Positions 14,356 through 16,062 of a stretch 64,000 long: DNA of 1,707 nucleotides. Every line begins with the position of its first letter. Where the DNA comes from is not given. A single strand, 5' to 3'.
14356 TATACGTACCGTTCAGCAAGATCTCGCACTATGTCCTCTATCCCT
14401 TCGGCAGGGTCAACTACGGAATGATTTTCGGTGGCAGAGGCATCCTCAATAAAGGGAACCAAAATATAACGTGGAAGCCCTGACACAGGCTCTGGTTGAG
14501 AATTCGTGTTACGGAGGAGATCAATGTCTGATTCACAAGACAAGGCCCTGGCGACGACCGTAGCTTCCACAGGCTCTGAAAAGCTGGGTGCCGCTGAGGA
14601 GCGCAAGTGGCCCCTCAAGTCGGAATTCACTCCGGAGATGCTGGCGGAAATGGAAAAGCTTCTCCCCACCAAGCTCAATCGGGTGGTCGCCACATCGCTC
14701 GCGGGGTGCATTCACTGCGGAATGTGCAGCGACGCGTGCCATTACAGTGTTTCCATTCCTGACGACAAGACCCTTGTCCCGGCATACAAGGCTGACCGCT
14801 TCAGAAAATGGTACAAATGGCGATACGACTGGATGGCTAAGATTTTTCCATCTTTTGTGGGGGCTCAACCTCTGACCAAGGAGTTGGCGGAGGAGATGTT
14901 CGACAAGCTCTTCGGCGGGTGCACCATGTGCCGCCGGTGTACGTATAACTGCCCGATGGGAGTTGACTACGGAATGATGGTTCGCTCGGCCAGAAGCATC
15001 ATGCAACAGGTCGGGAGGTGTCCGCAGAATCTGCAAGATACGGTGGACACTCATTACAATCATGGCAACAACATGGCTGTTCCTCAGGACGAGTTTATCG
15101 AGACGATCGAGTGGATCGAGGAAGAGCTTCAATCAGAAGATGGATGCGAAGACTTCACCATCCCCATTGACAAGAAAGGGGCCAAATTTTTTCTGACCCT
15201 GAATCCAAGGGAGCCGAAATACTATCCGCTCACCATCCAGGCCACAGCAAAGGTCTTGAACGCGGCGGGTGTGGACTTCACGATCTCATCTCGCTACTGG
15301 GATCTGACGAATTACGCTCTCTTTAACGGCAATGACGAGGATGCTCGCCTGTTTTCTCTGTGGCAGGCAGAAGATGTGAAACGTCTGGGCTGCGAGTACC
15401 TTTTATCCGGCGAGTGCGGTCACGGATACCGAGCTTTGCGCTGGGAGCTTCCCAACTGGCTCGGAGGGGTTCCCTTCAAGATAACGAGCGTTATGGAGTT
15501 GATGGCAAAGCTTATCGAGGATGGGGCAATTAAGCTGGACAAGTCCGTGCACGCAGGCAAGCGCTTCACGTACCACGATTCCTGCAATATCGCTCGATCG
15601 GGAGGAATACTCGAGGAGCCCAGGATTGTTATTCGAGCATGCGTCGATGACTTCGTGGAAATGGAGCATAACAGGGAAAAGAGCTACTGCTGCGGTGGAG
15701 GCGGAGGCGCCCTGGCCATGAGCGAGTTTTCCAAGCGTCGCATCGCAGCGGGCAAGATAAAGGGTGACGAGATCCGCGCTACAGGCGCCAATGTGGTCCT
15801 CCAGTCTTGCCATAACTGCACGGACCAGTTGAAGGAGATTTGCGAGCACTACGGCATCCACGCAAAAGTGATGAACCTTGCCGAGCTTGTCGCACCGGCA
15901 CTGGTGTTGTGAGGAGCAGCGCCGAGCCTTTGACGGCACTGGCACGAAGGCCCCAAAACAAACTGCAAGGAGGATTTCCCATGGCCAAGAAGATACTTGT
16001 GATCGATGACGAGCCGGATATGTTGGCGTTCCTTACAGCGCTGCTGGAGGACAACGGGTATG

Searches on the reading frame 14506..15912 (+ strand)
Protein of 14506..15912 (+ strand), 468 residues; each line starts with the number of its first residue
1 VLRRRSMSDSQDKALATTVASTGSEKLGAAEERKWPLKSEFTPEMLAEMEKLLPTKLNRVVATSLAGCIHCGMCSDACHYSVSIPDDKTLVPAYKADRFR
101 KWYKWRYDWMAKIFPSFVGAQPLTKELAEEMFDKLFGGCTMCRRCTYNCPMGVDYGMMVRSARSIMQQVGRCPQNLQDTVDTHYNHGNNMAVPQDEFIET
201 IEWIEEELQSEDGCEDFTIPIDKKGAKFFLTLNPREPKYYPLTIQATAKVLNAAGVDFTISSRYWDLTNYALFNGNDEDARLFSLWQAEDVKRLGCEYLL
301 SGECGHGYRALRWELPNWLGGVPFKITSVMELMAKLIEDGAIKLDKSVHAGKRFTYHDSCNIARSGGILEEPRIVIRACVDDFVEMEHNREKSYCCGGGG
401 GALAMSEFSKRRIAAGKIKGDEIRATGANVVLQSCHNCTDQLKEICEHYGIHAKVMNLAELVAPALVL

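Call 47: search_protein_families(library=pfam, proteins=[window:14506-15912:+], max_evalue=0.00001)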
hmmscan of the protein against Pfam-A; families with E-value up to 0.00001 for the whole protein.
window:14506-15912:+ (468 aa): 4 families
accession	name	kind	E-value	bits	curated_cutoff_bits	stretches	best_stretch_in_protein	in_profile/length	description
PF02754.22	CCG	-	1.9e-12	47.5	20.6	1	355-443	2-85/85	Cysteine-rich domain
PF13183.11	Fer4_8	-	2.9e-10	41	27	1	65-153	2-68/68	4Fe-4S dicluster domain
PF13534.11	Fer4_17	-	1.1e-07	32.7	22.2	1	68-154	2-61/61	4Fe-4S dicluster domain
PF13187.11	Fer4_9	-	9e-06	26.1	27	0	56-81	25-50/52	4Fe-4S dicluster domain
